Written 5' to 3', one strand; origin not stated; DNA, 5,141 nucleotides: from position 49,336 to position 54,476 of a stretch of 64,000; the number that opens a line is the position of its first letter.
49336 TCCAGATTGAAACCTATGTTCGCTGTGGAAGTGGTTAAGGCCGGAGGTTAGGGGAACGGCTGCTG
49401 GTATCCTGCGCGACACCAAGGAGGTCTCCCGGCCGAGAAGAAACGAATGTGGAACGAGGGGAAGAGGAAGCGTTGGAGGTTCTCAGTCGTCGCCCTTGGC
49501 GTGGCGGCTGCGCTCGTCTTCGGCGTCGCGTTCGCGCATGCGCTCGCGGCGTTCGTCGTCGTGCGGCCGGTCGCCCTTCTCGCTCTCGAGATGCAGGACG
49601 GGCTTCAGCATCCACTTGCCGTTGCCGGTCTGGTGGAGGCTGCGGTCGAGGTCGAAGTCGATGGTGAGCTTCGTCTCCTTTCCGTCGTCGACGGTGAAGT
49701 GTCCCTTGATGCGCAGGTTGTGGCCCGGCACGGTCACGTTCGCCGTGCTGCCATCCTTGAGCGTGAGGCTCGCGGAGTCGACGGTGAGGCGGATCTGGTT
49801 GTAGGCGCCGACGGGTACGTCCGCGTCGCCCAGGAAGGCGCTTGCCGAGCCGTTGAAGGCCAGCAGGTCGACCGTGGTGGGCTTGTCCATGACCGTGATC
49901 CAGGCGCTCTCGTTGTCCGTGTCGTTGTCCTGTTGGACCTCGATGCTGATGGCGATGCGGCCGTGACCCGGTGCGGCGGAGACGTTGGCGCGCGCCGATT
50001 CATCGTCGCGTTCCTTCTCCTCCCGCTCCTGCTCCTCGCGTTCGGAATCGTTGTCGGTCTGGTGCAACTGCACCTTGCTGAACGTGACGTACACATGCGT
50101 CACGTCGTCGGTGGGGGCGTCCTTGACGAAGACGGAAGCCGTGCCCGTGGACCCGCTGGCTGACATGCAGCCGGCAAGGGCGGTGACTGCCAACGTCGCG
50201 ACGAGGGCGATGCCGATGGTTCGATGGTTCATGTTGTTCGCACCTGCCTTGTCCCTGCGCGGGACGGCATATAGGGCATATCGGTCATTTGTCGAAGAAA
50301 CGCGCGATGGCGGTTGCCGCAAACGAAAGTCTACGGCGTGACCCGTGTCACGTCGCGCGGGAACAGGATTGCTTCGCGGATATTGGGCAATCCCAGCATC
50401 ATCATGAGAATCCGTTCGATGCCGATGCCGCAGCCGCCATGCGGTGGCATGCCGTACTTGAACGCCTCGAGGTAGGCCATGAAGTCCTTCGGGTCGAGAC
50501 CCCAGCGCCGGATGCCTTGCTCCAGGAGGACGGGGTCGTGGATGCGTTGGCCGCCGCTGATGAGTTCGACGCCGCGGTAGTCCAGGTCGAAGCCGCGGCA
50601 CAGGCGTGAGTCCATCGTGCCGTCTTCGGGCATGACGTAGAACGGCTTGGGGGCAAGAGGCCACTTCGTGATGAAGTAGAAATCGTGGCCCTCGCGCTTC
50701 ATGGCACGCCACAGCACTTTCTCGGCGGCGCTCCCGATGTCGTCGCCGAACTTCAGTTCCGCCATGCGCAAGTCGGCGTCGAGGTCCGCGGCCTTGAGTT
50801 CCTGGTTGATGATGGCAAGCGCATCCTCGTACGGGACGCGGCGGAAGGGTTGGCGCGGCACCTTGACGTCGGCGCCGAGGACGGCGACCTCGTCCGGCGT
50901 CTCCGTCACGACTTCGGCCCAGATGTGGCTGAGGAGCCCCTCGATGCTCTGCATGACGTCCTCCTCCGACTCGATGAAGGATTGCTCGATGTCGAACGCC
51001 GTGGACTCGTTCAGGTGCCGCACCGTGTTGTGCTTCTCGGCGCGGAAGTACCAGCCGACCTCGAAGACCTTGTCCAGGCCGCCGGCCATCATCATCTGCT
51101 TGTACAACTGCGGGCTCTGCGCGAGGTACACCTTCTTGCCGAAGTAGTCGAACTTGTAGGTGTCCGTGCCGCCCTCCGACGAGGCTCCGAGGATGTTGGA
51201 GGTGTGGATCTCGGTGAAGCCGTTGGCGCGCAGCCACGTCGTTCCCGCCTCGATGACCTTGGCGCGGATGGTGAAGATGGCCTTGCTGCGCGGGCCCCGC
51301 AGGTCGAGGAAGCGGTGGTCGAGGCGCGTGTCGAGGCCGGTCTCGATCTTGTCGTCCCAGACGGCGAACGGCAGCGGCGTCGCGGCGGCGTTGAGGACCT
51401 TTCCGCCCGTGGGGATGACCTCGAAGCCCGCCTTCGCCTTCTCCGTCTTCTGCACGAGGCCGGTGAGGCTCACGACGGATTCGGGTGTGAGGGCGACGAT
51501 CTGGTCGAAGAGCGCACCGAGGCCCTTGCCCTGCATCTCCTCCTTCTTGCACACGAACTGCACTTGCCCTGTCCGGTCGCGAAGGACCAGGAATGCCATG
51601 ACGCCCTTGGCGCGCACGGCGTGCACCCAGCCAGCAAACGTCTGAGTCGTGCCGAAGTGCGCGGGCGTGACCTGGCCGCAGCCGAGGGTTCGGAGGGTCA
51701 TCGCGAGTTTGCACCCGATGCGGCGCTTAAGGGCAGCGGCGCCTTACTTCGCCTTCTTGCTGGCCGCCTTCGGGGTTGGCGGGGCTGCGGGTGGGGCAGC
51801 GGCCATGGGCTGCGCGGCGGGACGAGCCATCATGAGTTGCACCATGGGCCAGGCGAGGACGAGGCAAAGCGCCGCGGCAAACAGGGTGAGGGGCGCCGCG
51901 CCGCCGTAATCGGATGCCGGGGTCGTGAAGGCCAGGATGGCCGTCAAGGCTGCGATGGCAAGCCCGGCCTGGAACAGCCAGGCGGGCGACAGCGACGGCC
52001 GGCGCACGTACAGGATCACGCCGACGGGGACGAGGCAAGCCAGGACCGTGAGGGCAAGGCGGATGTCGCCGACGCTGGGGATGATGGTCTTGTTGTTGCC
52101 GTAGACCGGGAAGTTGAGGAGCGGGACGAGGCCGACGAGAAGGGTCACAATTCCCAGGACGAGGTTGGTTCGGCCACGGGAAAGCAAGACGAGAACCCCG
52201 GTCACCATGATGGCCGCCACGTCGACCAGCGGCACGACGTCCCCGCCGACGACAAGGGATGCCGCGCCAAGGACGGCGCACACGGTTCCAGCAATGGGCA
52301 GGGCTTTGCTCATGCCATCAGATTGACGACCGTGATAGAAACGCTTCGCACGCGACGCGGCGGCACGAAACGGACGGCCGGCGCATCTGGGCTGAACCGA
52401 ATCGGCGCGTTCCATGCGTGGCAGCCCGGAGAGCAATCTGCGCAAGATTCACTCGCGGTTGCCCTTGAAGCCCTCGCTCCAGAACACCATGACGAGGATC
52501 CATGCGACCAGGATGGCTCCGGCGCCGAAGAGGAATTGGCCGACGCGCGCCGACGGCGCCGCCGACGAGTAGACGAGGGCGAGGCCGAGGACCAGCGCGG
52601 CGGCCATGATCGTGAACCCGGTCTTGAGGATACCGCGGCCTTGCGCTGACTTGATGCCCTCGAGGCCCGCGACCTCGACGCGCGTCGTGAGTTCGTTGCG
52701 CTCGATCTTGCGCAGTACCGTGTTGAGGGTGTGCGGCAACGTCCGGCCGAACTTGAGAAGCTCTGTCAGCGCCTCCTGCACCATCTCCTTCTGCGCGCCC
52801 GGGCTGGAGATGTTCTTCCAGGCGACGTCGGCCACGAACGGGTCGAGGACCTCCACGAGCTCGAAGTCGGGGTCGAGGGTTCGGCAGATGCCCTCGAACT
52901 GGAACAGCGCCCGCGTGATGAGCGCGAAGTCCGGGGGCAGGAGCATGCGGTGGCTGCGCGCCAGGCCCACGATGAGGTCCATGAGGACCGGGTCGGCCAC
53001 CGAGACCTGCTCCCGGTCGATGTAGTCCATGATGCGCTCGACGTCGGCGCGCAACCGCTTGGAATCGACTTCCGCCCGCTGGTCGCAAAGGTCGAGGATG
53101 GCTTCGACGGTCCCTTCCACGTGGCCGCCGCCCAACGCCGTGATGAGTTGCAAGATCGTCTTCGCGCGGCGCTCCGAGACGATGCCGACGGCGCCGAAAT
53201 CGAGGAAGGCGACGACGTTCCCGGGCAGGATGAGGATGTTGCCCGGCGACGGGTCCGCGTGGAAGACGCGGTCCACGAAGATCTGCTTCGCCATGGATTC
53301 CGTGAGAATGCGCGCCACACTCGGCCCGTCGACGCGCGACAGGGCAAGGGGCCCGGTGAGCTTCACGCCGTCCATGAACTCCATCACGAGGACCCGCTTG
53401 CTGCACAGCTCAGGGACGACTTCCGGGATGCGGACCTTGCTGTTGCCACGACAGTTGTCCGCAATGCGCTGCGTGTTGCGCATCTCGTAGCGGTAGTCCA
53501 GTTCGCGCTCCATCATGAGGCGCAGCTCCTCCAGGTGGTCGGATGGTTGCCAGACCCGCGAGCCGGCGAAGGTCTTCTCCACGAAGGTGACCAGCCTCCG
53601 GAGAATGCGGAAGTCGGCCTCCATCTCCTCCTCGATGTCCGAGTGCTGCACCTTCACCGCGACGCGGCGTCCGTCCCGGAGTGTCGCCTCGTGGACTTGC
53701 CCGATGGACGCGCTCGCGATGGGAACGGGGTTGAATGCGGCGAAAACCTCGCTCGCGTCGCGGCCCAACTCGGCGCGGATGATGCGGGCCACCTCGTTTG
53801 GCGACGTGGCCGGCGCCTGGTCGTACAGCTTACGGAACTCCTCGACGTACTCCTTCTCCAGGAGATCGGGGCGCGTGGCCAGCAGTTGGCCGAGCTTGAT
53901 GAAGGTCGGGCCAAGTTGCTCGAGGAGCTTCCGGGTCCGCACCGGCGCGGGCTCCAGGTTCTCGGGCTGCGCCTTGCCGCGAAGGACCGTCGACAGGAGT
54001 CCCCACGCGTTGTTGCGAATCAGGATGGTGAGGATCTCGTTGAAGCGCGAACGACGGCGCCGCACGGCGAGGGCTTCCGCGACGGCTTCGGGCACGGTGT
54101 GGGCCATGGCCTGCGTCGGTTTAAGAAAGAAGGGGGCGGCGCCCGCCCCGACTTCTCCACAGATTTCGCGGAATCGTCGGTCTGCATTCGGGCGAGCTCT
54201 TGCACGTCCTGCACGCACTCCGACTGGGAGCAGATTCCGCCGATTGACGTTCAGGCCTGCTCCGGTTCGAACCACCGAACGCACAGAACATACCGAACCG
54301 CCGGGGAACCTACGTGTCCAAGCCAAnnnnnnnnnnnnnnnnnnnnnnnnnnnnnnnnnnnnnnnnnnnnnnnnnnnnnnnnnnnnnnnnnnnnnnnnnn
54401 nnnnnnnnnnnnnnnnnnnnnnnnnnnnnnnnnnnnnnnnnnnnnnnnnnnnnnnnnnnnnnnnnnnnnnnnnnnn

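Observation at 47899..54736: About 420-470-bp inverted repeats bracket a 6-kb five-gene block that includes the essential aspS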

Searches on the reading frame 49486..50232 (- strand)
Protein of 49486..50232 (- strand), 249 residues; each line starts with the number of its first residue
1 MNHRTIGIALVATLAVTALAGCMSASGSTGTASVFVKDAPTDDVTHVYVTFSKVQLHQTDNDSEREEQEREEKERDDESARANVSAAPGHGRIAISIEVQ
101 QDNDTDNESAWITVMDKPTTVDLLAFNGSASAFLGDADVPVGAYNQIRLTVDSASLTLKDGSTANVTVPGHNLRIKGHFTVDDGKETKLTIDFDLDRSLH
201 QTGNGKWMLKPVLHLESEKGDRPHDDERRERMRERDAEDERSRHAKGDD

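Call 17: search_protein_families(library=pfam, proteins=[window:49486-50232:-], max_evalue=0.001)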
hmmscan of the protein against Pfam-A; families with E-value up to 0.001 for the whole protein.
seq(249 aa): 1 family
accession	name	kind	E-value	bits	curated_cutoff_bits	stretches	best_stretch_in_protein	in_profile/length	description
PF14321.11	DUF4382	-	2.6e-33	115.6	25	1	29-211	1-136/136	Domain of unknown function (DUF4382)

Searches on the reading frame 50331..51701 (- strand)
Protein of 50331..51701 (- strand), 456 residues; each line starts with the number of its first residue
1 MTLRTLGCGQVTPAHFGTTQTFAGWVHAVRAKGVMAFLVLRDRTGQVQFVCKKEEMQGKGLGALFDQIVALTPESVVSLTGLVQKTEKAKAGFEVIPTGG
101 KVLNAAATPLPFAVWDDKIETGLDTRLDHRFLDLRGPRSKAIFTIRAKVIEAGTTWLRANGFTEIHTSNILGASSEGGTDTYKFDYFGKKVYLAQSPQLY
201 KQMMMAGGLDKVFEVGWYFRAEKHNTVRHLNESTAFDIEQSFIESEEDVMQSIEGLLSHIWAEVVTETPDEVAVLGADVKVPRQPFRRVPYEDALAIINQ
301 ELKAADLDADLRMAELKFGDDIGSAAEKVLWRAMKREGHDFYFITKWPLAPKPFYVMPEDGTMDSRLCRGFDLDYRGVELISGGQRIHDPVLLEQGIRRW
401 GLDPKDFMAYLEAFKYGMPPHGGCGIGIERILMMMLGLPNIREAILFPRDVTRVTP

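Call 17: search_protein_families(library=pfam, proteins=[window:50331-51701:-], max_evalue=0.001)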
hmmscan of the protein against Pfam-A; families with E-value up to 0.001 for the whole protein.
window:50331-51701:- (456 aa): 2 families
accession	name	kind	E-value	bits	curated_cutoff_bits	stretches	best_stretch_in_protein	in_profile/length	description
PF00152.25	tRNA-synt_2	-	2e-83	280.4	25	1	124-450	3-307/308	tRNA synthetases class II (D, K and N)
PF01336.31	tRNA_anti-codon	-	4.9e-13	49.3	27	1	21-98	2-70/75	OB-fold nucleic acid binding domain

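Call 18: find_encoding_contigs(protein=window:50331-51701:-, flank=10000, max_places=10)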
Protein window:50331-51701:- (456 aa): 1 contig read that carries it; 1 place shown.
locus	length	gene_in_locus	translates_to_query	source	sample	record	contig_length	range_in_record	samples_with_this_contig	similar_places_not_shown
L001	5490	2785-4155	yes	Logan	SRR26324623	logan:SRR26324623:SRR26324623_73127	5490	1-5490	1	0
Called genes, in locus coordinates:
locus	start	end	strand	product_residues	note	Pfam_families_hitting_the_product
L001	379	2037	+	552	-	PF03109:ABC1, PF01163:RIO1 (faint), PF27536:UbiB_helical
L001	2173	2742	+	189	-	-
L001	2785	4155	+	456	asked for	PF01336:tRNA_anti-codon, PF00152:tRNA-synt_2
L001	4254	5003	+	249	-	PF14321:DUF4382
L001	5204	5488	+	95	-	?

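Call 21: find_related_loci(query=window:50331-51701:-, collection=genome_contigs, flank=10000)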
Query window:50331-51701:- (456 aa) in genome_contigs; peptide patterns used: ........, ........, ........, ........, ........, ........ (x = any residue, [..] = any of these).
599 stretches matched a pattern (row limit reached: there are more); 581 encode a relative of the query (tblastn E <= 1e-3); the best 80 are kept; 80 distinct loci.
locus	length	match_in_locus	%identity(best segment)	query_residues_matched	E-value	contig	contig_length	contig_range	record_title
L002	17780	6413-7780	91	1-456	0e+0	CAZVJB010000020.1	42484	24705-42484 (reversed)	MAG TPA_asm: uncultured Halobacteriales archaeon isolate SRP136066_co1_11 genome assembly, contig: NODE_632_length_42484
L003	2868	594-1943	85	3-456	0e+0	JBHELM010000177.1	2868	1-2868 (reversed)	MAG: Thermoplasmatota archaeon isolate S2_bin.14.orig S2_k141_2856457, whole genome shotgun sequence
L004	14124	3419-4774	83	1-456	0e+0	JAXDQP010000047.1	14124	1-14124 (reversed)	MAG: Thermoplasmata archaeon isolate BP_738 scaffold_3439829, whole genome shotgun sequence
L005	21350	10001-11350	83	3-456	0e+0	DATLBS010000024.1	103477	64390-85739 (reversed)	MAG TPA_asm: Thermoplasmatota archaeon isolate SMAG_U14304 k141_9413709, whole genome shotgun sequence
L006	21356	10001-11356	82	1-456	0e+0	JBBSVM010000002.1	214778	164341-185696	MAG: Thermoplasmatota archaeon isolate H32-bin033_1 H32_bin033_1_000000000002, whole genome shotgun sequence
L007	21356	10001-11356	82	1-456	0e+0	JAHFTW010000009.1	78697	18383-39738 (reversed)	MAG: Thermoplasmata archaeon isolate nzgw65 NODE_99_length_78698_cov_5.845591, whole genome shotgun sequence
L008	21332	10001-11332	81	1-456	0e+0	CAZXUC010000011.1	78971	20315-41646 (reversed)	MAG TPA_asm: uncultured Halobacteriales archaeon isolate SRP136066_co1_71 genome assembly, contig: NODE_176_length_78971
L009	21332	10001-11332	81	1-456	0e+0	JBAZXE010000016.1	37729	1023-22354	MAG: Thermoplasmatota archaeon isolate SO_2017_GW1_49 NODE_5033_length_37729_cov_0.993218_OW334_2017, whole genome shotg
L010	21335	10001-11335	80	1-456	0e+0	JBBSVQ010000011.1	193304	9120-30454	MAG: Thermoplasmatota archaeon isolate H32-bin038_1 H32_bin038_1_000000000011, whole genome shotgun sequence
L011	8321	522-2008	80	1-456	0e+0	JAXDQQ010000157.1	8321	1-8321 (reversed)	MAG: Thermoplasmata archaeon isolate BP_739 scaffold_2184938, whole genome shotgun sequence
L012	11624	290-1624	75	1-456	0e+0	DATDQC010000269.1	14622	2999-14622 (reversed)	MAG TPA_asm: Thermoplasmatota archaeon isolate SMAG_U7937 k141_254847, whole genome shotgun sequence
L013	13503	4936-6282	69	1-456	0e+0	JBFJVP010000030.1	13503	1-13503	MAG: Thermoplasmatota archaeon isolate Mix_sand19.2022.05.G.106 k141_5384987_length_13503_cov_10.7440, whole genome shot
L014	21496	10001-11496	71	1-456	0e+0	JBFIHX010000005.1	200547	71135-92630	MAG: Thermoplasmatota archaeon isolate Mix_sand11.2021.09.Z.34 k141_106482_length_200547_cov_30.5632, whole genome shotg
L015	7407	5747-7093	70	1-456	0e+0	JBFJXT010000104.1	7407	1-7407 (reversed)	MAG: Thermoplasmatota archaeon isolate Mix_sand19.2022.05.G.64 k141_696255_length_7407_cov_7.8328, whole genome shotgun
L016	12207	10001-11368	68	1-456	0e+0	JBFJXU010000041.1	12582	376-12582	MAG: Thermoplasmatota archaeon isolate Mix_sand19.2022.05.G.66 k141_2435193_length_12582_cov_9.0000, whole genome shotgu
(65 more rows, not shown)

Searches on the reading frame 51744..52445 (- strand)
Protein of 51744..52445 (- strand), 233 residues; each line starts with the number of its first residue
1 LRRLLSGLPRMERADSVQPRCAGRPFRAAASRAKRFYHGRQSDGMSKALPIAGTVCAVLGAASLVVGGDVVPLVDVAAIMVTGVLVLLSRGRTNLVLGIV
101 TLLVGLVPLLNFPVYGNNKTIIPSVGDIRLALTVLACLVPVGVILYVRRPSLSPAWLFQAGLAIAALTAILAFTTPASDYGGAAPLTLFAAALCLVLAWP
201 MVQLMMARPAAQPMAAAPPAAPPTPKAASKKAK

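Call 17: search_protein_families(library=pfam, proteins=[window:51744-52445:-], max_evalue=0.001)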
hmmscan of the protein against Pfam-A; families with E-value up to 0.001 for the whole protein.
window:51744-52445:- (233 aa): 0 families

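Call 58: search_protein_families(library=pfam, proteins=[window:51744-52313:-], max_evalue=1)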
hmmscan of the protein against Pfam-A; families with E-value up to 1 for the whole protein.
window:51744-52313:- (189 aa): 1 family
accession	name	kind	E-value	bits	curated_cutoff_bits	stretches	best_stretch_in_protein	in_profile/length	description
PF01757.29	Acyl_transf_3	-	0.11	12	31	1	43-164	140-261/326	Acyltransferase domain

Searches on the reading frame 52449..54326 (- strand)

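Call 17: search_protein_families(library=pfam, proteins=[window:52449-54326:-], max_evalue=0.001)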
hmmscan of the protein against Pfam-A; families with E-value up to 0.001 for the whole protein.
window:52449-54326:- (625 aa): 3 families
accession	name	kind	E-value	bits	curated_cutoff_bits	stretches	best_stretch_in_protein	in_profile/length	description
PF03109.22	ABC1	-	5.9e-65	219.2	22.9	1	166-398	1-232/244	ABC1 atypical kinase-like domain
PF01163.29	RIO1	-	9.3e-06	25.8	22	1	281-392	58-163/187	RIO domain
PF01636.29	APH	-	0.00047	20.4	23.2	0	353-381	169-198/239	Phosphotransferase enzyme family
